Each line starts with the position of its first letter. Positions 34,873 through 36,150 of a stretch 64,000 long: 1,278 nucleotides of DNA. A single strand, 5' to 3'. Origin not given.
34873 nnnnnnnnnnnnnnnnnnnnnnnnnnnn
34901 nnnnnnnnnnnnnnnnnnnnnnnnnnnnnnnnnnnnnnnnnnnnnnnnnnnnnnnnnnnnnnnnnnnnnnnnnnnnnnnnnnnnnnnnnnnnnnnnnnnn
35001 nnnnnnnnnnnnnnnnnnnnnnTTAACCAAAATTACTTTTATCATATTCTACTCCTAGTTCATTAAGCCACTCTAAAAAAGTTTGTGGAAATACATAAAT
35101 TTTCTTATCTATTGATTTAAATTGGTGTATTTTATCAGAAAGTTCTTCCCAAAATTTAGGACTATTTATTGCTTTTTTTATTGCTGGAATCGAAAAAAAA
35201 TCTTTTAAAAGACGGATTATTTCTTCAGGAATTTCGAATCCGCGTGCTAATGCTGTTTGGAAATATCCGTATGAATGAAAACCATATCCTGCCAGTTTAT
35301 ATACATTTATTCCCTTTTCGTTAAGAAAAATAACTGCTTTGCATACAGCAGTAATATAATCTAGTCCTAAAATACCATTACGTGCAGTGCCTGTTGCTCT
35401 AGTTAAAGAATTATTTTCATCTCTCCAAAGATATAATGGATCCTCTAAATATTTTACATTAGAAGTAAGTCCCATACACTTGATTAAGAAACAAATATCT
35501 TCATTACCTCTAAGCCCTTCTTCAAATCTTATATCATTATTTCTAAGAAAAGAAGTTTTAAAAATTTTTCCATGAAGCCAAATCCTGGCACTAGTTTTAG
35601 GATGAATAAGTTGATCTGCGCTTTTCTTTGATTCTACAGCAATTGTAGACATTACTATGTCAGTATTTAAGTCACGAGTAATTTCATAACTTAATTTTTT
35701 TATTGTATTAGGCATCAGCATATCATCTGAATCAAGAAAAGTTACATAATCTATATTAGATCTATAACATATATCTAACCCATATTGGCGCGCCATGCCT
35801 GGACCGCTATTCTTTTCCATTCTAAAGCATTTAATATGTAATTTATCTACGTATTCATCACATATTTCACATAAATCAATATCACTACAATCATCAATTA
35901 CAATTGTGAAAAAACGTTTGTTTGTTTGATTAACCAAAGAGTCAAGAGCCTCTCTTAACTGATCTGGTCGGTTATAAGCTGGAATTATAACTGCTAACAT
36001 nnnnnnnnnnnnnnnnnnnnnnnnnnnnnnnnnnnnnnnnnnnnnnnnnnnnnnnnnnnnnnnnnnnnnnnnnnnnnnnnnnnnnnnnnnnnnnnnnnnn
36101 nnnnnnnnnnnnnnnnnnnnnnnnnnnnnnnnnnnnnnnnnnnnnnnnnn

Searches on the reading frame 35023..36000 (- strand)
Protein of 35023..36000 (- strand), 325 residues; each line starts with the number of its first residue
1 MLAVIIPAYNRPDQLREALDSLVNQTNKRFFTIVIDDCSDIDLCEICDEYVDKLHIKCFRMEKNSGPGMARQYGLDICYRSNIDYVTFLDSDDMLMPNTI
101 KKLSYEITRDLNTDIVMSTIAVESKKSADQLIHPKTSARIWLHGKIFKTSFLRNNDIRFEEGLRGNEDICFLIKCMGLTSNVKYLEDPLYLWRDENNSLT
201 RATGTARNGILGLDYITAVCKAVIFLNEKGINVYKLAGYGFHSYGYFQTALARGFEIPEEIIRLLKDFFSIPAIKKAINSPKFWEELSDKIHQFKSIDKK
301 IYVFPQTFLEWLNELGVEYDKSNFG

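Call 3: search_protein_families(library=pfam, proteins=[window:35023-36000:-], max_evalue=0.01)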
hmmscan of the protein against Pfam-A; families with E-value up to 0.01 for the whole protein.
window:35023-36000:- (325 aa): 4 families
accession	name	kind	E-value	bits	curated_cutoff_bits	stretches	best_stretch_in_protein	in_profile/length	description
PF00535.33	Glycos_transf_2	-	2e-25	90.1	23.3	1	4-158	2-150/168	Glycosyl transferase family 2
PF13641.12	Glyco_tranf_2_3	-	3.7e-12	47.2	27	1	2-104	3-108/230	Glycosyltransferase like family 2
PF10111.15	Glyco_tranf_2_2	-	9.3e-05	22.5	27.3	1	4-123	2-127/276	Glycosyltransferase like family 2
PF20691.3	TAGT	-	0.0081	16.5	27.5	0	3-93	2-91/205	TET-Associated Glycosyltransferase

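Call 4: search_protein_families(library=phrogs, proteins=[window:35023-36000:-], max_evalue=0.001)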
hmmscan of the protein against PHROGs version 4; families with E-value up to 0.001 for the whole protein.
window:35023-36000:- (325 aa): 6 families
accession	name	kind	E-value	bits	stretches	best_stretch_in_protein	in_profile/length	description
phrog_22739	-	moron, auxiliary metabolic gene and host takeover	6.8e-12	46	1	3-136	5-138/327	GtrB-like O-antigen conversion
phrog_22088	-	unknown function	1.2e-07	32.1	1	3-186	63-256/377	-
phrog_841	-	moron, auxiliary metabolic gene and host takeover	1e-06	29.5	1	2-150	4-150/309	GtrB-like O-antigen conversion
phrog_842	-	other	0.00054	20.8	1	1-171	4-174/270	beta-glucosyl-HMC-alpha-glucosyltransferase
phrog_2456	-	moron, auxiliary metabolic gene and host takeover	0.00068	20.3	1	9-94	12-88/239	glycosyltransferase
phrog_14775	-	moron, auxiliary metabolic gene and host takeover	0.00077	20.2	0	62-130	45-108/203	glycosyltransferase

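Call 23: find_homologous_proteins(query=window:35023-36000:-, max_evalue=0.00001)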
Query window:35023-36000:- (325 aa): 138 proteins with E <= 0.00001 among 1044 candidates; the best 120 are listed.
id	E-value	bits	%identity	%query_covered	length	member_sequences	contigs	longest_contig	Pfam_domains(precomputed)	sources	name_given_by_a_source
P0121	2.9e-220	748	100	100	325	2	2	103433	PF13641.13,PF00535.33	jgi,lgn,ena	-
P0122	2.4e-163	561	73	100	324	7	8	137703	PF13641.13,PF00535.33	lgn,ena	-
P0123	1.5e-152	525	69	100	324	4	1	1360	PF13641.13,PF00535.33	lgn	-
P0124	1.6e-135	470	64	98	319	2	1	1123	PF10111.15,PF13641.13,PF00535.33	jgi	-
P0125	3.4e-133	462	65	99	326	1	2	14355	PF13641.13,PF00535.33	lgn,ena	-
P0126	6.8e-95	336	50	98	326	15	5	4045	PF13641.13,PF00535.33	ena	-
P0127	2.1e-94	334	49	98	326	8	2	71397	PF10111.15,PF13641.13,PF00535.33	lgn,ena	-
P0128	9.5e-94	332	51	97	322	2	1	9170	PF10111.15,PF13641.13,PF00535.33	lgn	-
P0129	5.5e-92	327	50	97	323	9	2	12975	PF10111.15,PF13641.13,PF00535.33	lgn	-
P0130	2.3e-91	324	48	99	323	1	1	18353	PF10111.15,PF13641.13,PF00535.33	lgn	-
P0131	3.5e-91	324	50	98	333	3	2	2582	PF10111.15,PF13641.13,PF00535.33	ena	-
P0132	1.8e-90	322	49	98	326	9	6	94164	PF10111.15,PF13641.13,PF00535.33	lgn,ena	-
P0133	1.4e-89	319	48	99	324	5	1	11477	PF10111.15,PF13641.13,PF00535.33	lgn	-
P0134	1.9e-86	308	46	98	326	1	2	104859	PF10111.15,PF13641.13,PF00535.33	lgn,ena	-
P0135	2.0e-84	302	47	98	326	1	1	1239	PF10111.15,PF13641.13,PF00535.33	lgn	-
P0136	5.2e-61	225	42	97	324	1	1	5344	PF10111.15,PF13641.13,PF00535.33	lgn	-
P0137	9.8e-60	221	39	97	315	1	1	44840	PF10111.15,PF13641.13,PF00535.33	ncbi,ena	-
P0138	1.0e-58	217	58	57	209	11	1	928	PF10111.15,PF13641.13,PF00535.33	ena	-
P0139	6.3e-55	205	39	99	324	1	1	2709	PF10111.15,PF13641.13,PF00535.33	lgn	-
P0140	3.8e-54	202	40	96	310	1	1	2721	PF10111.15,PF13641.13,PF00535.33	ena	-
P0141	5.9e-52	195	50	58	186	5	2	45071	PF00535.33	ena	-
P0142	4.2e-49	186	36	97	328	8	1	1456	PF10111.15,PF00535.33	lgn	-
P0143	6.0e-48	182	35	97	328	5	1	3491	PF00535.33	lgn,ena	-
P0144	1.2e-47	181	35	99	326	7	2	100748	PF13641.13,PF00535.33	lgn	-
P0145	3.9e-46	176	34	97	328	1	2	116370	PF00535.33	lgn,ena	-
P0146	1.7e-45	174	34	97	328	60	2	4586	PF00535.33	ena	-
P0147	3.9e-45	173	34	97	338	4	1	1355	PF10111.15,PF13641.13,PF00535.33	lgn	-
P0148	1.6e-43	167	43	62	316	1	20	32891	PF10111.15,PF00535.33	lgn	-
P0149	1.1e-42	164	46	61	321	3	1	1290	PF00535.33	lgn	-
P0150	1.9e-42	164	43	62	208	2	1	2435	PF00535.33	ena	-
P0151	1.3e-40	158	33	97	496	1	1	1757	PF00535.33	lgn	-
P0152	1.7e-34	138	32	96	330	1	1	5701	PF10111.15,PF13641.13,PF00535.33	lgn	-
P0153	6.4e-32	129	29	97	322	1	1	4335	PF10111.15,PF13641.13,PF00535.33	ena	-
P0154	2.0e-31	127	42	62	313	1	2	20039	PF00535.33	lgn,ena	-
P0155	3.7e-31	127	29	96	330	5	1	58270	PF13641.13,PF00535.33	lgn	-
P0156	4.5e-31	126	37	73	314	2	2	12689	PF13641.13,PF00535.33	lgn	-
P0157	8.2e-31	125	39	69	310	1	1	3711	PF10111.15,PF13641.13,PF00535.33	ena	-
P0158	2.2e-29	121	31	99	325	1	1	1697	PF00535.33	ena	-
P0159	4.8e-29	120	33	73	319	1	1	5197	PF10111.15,PF00535.33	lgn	-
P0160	7.8e-29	119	34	74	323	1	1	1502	PF13641.13,PF00535.33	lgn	-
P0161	9.8e-29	119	36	74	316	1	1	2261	PF10111.15,PF13641.13,PF00535.33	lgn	-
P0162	1.7e-28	118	33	73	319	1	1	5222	PF10111.15,PF00535.33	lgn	-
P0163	6.8e-27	113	34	79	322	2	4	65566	PF13641.13,PF00535.33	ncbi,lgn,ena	-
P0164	1.9e-26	111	36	69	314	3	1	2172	PF10111.15,PF13641.13,PF00535.33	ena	-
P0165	2.7e-26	111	38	58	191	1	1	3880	PF10111.15,PF13641.13,PF00535.33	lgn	-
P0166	3.4e-26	110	32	82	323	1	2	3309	PF00535.33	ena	-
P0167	4.6e-26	110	32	75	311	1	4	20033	PF10111.15,PF13641.13,PF00535.33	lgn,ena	-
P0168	7.0e-26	109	34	84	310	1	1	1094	PF13641.13,PF00535.33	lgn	-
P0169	8.2e-26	109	31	82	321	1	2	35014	PF00535.33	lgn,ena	-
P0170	1.2e-25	108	40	62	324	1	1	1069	PF10111.15,PF00535.33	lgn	-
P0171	1.4e-24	105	32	82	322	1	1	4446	PF13641.13,PF00535.33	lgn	-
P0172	2.0e-24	105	35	62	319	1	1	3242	PF10111.15,PF13641.13,PF00535.33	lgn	-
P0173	2.2e-24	104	35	70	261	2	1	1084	PF10111.15,PF13641.13,PF00535.33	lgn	-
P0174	3.4e-24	104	36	66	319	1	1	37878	PF10111.15,PF13641.13,PF00535.33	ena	-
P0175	3.6e-24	104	34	69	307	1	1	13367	PF10111.15,PF00535.33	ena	-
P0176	3.6e-24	104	30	94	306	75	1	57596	PF10111.15,PF00535.33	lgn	-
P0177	4.5e-24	103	33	70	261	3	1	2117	PF10111.15,PF13641.13,PF00535.33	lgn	-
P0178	5.0e-24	103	36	62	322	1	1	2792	PF10111.15,PF13641.13,PF00535.33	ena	-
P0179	5.2e-24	103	36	62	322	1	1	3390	PF10111.15,PF13641.13,PF00535.33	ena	-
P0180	5.5e-24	103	36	62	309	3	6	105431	PF00535.33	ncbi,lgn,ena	-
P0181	1.5e-23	102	35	63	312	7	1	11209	PF10111.15,PF13641.13,PF00535.33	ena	-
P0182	3.8e-23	100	30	97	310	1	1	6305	PF13641.13,PF00535.33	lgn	-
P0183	9.4e-23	99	32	66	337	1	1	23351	PF10111.15,PF13641.13,PF00535.33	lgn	-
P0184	1.2e-22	99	33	73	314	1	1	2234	PF10111.15,PF00535.33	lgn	-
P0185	1.6e-22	98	30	89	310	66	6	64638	PF10111.15,PF00535.33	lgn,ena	-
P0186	1.4e-21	95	34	62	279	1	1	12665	PF00535.33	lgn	-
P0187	5.0e-21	93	28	89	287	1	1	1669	PF10111.15,PF00535.33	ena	-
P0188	5.6e-21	93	34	61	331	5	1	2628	PF10111.15,PF13641.13,PF00535.33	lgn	-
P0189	8.4e-21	93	34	62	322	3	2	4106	PF10111.15,PF00535.33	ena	-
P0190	2.2e-20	91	32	75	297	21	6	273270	PF10111.15,PF13641.13,PF00535.33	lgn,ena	-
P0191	5.5e-20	90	34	62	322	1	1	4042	PF10111.15,PF00535.33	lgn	-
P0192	9.8e-20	89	34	62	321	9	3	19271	PF10111.15,PF13641.13,PF00535.33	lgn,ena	-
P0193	4.7e-19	87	31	64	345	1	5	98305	PF00535.33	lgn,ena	-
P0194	9.1e-18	83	31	67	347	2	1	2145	PF13641.13,PF00535.33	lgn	-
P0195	7.3e-17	80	33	62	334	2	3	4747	PF10111.15,PF00535.33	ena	-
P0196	2.6e-16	78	34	62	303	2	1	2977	PF10111.15,PF00535.33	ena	-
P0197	2.7e-16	78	28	69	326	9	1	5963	PF10111.15,PF00535.33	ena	-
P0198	7.3e-15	73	34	49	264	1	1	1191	PF00535.33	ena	-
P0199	9.8e-15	73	29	66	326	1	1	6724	PF10111.15,PF13641.13,PF00535.33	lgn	-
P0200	5.0e-14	70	32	66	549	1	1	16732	PF10111.15,PF01501.27,PF00535.33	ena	-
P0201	2.6e-13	68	33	62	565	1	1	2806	PF10111.15,PF01501.27,PF00535.33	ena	-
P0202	7.6e-13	66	30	53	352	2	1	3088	PF00535.33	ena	-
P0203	7.8e-13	66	31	61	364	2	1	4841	PF10111.15,PF13641.13,PF00535.33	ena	-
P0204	1.1e-12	66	31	64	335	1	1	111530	PF10111.15,PF13641.13,PF00535.33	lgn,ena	-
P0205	1.1e-12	66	30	64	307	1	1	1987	PF10111.15,PF13641.13,PF00535.33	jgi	jgi:glycosyltransferase involved in cell wall biosynthesis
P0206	1.9e-12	65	31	66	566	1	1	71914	PF10111.15,PF01501.27,PF00535.33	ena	-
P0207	2.2e-12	65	25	96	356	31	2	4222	PF10111.15,PF00535.33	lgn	-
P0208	3.7e-12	64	29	62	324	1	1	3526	PF10111.15,PF00535.33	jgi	-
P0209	8.6e-12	63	29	65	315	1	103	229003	PF10111.15,PF13641.13,PF00535.33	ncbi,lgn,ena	-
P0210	1.7e-11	62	26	69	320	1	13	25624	PF10111.15,PF13641.13,PF00535.33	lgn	-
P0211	2.8e-11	61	32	64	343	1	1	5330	PF10111.15,PF13641.13,PF00535.33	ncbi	-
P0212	3.9e-11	61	40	33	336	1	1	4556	PF10111.15,PF13641.13,PF00535.33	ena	-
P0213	1.1e-10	59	29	65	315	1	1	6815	PF10111.15,PF13641.13,PF00535.33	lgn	-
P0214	1.1e-10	59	27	69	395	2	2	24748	PF10111.15,PF13641.13,PF00535.33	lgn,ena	-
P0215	1.3e-10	59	25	69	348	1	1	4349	PF00535.33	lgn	-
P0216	1.5e-10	59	31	59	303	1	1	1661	PF10111.15,PF00535.33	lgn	-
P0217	2.1e-10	58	29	61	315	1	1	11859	PF10111.15,PF13641.13,PF00535.33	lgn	-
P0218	7.5e-10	57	30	62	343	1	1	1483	PF10111.15,PF13641.13,PF00535.33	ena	-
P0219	1.5e-9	56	28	78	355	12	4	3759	PF00535.33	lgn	-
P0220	1.5e-9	56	37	36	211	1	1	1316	PF10111.15,PF13641.13,PF00535.33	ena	-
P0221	1.5e-9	56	32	46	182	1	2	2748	PF10111.15,PF13641.13,PF00535.33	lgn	-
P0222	1.8e-9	55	36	31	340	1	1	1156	PF10111.15,PF13641.13,PF00535.33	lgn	-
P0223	2.5e-9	55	39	36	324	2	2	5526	PF10111.15,PF13641.13,PF00535.33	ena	-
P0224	3.1e-9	55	30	61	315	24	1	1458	PF10111.15,PF13641.13,PF00535.33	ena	-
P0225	3.2e-9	55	31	60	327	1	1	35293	PF00535.33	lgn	-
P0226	3.2e-9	55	42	31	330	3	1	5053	PF10111.15,PF13641.13,PF00535.33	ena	-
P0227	6.0e-9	54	46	29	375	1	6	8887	PF10111.15,PF13641.13,PF00535.33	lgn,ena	-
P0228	7.1e-9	53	31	54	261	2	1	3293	PF10111.15,PF13641.13,PF00535.33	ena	-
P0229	7.2e-9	53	24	71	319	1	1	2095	PF10111.15,PF13641.13,PF00535.33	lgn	-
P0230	7.7e-9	53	28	62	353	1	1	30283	PF10111.15,PF13641.13,PF00535.33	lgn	-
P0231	8.3e-9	53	36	36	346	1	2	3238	PF10111.15,PF13506.14,PF13641.13,PF00535.33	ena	-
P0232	8.6e-9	53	27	69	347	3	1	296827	PF10111.15,PF13641.13,PF00535.33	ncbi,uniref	ncbi:glycosyltransferase family 2 protein [Pedobacter sp. SAFR-022]|uniref:glycosyltransferase famil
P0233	1.1e-8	53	26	64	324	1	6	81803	PF10111.15,PF13641.13,PF00535.33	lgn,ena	-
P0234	1.4e-8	52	43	32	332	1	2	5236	PF10111.15,PF13641.13,PF00535.33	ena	-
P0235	1.4e-8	52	27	62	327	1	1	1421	PF10111.15,PF13641.13,PF00535.33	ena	-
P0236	2.2e-8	52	42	28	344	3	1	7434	PF10111.15,PF13641.13,PF00535.33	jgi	-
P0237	3.2e-8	51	29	63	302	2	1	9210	PF10111.15,PF13641.13,PF00535.33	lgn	-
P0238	3.6e-8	51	28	61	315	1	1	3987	PF10111.15,PF13641.13,PF00535.33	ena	-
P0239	4.9e-8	51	28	71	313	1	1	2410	PF10111.15,PF13641.13,PF00535.33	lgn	-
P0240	5.1e-8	51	36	30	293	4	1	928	PF10111.15,PF13641.13,PF00535.33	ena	-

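Call 24: find_encoding_contigs(protein=P0121, flank=10000, max_places=3)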
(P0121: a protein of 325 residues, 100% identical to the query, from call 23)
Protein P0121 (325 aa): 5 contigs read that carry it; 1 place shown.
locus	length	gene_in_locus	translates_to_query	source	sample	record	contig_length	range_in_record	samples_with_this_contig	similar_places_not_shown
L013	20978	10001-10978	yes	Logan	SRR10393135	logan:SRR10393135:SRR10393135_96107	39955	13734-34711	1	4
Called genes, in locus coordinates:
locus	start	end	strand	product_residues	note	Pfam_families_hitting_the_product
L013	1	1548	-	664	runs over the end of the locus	-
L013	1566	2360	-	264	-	PF01541:GIY-YIG, PF02796:HTH_7 (faint), PF13384:HTH_23 (faint), PF13936:HTH_38 (faint), PF14493:HTH_40 (faint)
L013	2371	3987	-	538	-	PF02562:PhoH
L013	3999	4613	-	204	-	PF00574:CLP_protease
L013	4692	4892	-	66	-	PF13619:KTSC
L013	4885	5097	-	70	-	-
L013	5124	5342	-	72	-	-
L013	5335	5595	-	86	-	-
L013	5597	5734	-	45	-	-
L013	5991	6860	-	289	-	-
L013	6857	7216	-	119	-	-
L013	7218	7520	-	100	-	-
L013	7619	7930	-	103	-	-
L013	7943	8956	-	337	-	PF05709:Sipho_tail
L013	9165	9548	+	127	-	-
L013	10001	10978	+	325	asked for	PF00535:Glycos_transf_2, PF13641:Glyco_tranf_2_3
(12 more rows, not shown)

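Call 25: find_encoding_contigs(protein=P0206, flank=10000, max_places=2)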
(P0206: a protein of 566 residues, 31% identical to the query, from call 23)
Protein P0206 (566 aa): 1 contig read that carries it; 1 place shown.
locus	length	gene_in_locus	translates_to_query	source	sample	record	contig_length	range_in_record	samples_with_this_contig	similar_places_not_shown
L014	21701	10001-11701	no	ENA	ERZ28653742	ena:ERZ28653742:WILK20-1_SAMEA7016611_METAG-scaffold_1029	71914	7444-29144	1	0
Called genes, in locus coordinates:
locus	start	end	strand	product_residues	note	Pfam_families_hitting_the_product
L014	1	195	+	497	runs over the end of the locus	-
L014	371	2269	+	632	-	-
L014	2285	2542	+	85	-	-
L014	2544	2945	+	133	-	PF02839:CBM_5_12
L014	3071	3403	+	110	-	-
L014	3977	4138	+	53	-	-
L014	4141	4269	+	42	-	-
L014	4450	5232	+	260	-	PF01541:GIY-YIG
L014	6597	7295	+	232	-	PF01501:Glyco_transf_8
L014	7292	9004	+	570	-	PF01501:Glyco_transf_8, PF00535:Glycos_transf_2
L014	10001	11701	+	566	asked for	PF01501:Glyco_transf_8, PF00535:Glycos_transf_2, PF10111:Glyco_tranf_2_2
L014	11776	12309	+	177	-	-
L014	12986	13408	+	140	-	PF11645:PDDEXK_5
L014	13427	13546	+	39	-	-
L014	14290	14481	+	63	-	-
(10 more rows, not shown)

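Call 27: search_dna_similar(query=window:35023-36000:-, collection=phages, mode=protein, max_rows=30, max_evalue=0.000001)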
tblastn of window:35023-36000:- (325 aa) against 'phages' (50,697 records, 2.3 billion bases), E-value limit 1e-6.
Records with a match: 48; places in all: 49; records where one place covers at least 80% of the query: 0.
Best place of each record, by identity: <60% 48.
By first word of the organism name: Bacteriophage 20; Staphylococcus 10; Bacillus 8; Listeria 3; Salmonella 3; Campylobacter 2; Enterococcus 1; uncultured 1.
By host as written in the record: - 21; Staphylococcus aureus 5; Bacillus subtilis 4; Listeria monocytogenes 3; Campylobacter jejuni 2; Homo sapiens 2; Bacillus subtilis BEST7003 2; Staphylococcus aureus YZUstau63 1; and 8 more.
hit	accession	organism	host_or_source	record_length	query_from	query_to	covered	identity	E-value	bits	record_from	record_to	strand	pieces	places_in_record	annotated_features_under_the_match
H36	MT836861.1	Bacteriophage sp.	human fecal samples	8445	1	231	71%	29.6%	3e-16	86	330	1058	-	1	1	record has no annotation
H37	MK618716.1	Staphylococcus phage Sebago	Staphylococcus aureus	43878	2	238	73%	28.1%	1e-9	66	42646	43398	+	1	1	glycosyltransferase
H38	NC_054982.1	Staphylococcus phage Sebago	Staphylococcus aureus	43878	2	238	73%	28.1%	1e-9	66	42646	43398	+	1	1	GtrB-like O-antigen conversion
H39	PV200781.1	Staphylococcus phage SapYZUstau631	Staphylococcus aureus YZUstau63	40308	2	238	73%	27.7%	2e-9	64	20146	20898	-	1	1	tarP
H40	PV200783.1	Staphylococcus phage N315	Staphylococcus aureus N315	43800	2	238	73%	27.7%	2e-9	64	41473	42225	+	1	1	tarP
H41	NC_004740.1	Staphylococcus phage phiN315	Staphylococcus aureus subsp. aureus N315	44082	2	238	73%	27.7%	2e-9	64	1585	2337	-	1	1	probable ss-1,3-N-acetylglucosaminyltransferase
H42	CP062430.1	Staphylococcus phage ECel-2020i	Staphylococcus aureus NAS_OP_007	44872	2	238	73%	27.7%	2e-9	64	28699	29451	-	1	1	record has no annotation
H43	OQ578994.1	Staphylococcus phage phiST9-B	Staphylococcus aureus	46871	2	238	73%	27.7%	2e-9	64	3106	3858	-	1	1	tarP: glycosyl transferase family 2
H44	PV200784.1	Staphylococcus phage ISU935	Staphylococcus aureus ISU935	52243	2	238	73%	27.7%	2e-9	64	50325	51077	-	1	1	tarP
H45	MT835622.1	Bacteriophage sp.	human fecal samples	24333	2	201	62%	31.3%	2e-12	74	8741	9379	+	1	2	record has no annotation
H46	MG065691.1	Campylobacter phage A11a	Campylobacter jejuni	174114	2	215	66%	27.1%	3e-12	73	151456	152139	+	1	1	record has no annotation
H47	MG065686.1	Campylobacter phage A18a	Campylobacter jejuni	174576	2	215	66%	27.1%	3e-12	73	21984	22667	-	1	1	record has no annotation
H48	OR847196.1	Listeria phage LM 4-11-1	Listeria monocytogenes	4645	2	231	71%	24.9%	5e-9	63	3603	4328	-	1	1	record has no annotation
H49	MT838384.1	Bacteriophage sp.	human fecal samples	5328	2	221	68%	25.8%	3e-7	58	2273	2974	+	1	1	record has no annotation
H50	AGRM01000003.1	Salmonella enterica subsp. houtenae str. ATCC BAA-1581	Homo sapiens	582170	2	215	66%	26.4%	2e-11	71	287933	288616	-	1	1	glycosyltransferase, group 2 family protein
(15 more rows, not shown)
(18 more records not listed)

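Call 70: find_encoding_contigs(protein=P0144, flank=10000, max_places=2)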
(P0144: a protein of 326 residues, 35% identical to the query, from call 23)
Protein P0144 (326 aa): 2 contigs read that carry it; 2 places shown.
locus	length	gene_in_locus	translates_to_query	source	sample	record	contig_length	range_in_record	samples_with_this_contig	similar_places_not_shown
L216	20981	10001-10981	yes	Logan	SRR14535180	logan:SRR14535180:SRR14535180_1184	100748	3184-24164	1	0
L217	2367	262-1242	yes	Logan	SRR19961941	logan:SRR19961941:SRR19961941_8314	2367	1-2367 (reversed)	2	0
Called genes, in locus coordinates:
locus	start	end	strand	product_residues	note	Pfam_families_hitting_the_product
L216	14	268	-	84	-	-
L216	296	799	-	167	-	PF00149:Metallophos, PF12850:Metallophos_2 (weak)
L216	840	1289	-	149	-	-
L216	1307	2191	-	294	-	PF09414:RNA_ligase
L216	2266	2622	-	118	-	-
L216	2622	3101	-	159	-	-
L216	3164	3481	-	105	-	-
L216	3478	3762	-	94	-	PF13936:HTH_38 (faint)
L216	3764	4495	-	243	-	-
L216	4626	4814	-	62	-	-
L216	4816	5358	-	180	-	PF13521:AAA_28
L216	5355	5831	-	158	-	PF13353:Fer4_12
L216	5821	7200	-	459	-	PF13597:NRDD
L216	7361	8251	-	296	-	PF01541:GIY-YIG, PF01476:LysM (faint)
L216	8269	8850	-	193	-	PF13597:NRDD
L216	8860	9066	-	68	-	-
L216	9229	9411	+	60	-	-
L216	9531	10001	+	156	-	PF00075:RNase_H, PF13456:RVT_3 (weak)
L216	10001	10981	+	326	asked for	PF00535:Glycos_transf_2, PF13641:Glyco_tranf_2_3 (weak)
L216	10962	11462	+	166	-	-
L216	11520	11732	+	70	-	PF25708:Phage_T7_Gp5_9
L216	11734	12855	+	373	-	PF01068:DNA_ligase_A_M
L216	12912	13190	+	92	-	-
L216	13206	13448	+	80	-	-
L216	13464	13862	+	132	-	-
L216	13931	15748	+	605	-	-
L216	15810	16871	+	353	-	PF01183:Glyco_hydro_25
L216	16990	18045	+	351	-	PF00580:UvrD-helicase, PF13245:AAA_19, PF00580:UvrD-helicase, PF13361:UvrD_C (weak), PF01443:Viral_helicase1 (weak), PF13361:UvrD_C, PF13538:UvrD_C_2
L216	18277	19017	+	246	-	PF02086:MethyltransfD12 (faint)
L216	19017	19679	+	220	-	-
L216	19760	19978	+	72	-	-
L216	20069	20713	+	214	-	-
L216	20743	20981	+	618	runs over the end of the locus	PF00204:DNA_gyraseB, PF01751:Toprim, PF00986:DNA_gyraseB_C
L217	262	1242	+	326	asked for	PF00535:Glycos_transf_2, PF13641:Glyco_tranf_2_3 (weak)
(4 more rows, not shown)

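Call 71: find_encoding_contigs(protein=P0137, flank=10000, max_places=2)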
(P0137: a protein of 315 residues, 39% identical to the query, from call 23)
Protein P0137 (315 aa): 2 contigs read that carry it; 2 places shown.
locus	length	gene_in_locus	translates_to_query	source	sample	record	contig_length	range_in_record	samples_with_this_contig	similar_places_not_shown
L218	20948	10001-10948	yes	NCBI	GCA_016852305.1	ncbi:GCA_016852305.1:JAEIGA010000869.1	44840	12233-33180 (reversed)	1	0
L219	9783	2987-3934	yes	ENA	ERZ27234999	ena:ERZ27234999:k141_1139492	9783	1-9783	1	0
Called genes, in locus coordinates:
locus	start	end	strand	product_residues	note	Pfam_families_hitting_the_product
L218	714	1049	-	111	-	-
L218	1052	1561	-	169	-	-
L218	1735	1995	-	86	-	-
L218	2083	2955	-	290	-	PF27195:YdhT_N (weak)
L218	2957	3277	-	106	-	-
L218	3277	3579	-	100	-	-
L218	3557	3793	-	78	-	-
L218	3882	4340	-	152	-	PF24859:FdhE_central (faint)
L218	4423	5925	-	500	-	PF11443:DUF2828, PF25043:DUF7788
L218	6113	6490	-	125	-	-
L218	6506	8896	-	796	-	PF13306:LRR_5 (weak), PF05709:Sipho_tail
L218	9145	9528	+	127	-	-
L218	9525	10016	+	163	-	PF00075:RNase_H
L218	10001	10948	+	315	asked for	PF00535:Glycos_transf_2, PF10111:Glyco_tranf_2_2, PF13641:Glyco_tranf_2_3 (weak)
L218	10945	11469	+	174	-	PF21448:DNMK (faint)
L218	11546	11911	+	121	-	-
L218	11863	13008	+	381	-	PF01068:DNA_ligase_A_M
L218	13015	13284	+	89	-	-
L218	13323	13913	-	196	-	-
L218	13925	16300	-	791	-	-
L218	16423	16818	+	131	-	-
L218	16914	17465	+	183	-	-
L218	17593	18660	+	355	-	PF01541:GIY-YIG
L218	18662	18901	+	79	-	-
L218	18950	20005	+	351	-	PF00580:UvrD-helicase, PF13245:AAA_19, PF13604:AAA_30 (weak), PF01443:Viral_helicase1 (weak), PF00580:UvrD-helicase, PF13361:UvrD_C, PF13538:UvrD_C_2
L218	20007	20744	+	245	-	PF24043:DUF7352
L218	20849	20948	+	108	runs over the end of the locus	-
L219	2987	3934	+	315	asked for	PF00535:Glycos_transf_2, PF10111:Glyco_tranf_2_2, PF13641:Glyco_tranf_2_3 (weak)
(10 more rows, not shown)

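Call 73: search_protein_families(library=pfam, proteins=[L216:18277-19017:+, L216:19017-19679:+, L216:20069-20713:+], max_evalue=0.01)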
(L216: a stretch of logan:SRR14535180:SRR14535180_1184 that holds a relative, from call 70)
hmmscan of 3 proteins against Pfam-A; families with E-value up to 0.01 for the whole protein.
L216:18277-19017:+ (246 aa): 1 family
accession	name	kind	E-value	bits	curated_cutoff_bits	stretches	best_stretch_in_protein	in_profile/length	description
PF02086.21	MethyltransfD12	-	9.2e-11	42.4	22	2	3-83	1-80/253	D12 class N6 adenine-specific DNA methyltransferase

L216:19017-19679:+ (220 aa): 1 family
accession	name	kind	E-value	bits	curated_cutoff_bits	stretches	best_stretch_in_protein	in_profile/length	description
PF11599.14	AviRa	-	0.0023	17.8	25.7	1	29-82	31-87/232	RRNA methyltransferase AviRa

L216:20069-20713:+ (214 aa): 1 family
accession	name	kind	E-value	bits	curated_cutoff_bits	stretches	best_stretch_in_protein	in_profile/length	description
PF01555.25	N6_N4_Mtase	-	0.00011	22.7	26.7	1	79-210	1-110/221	DNA methylase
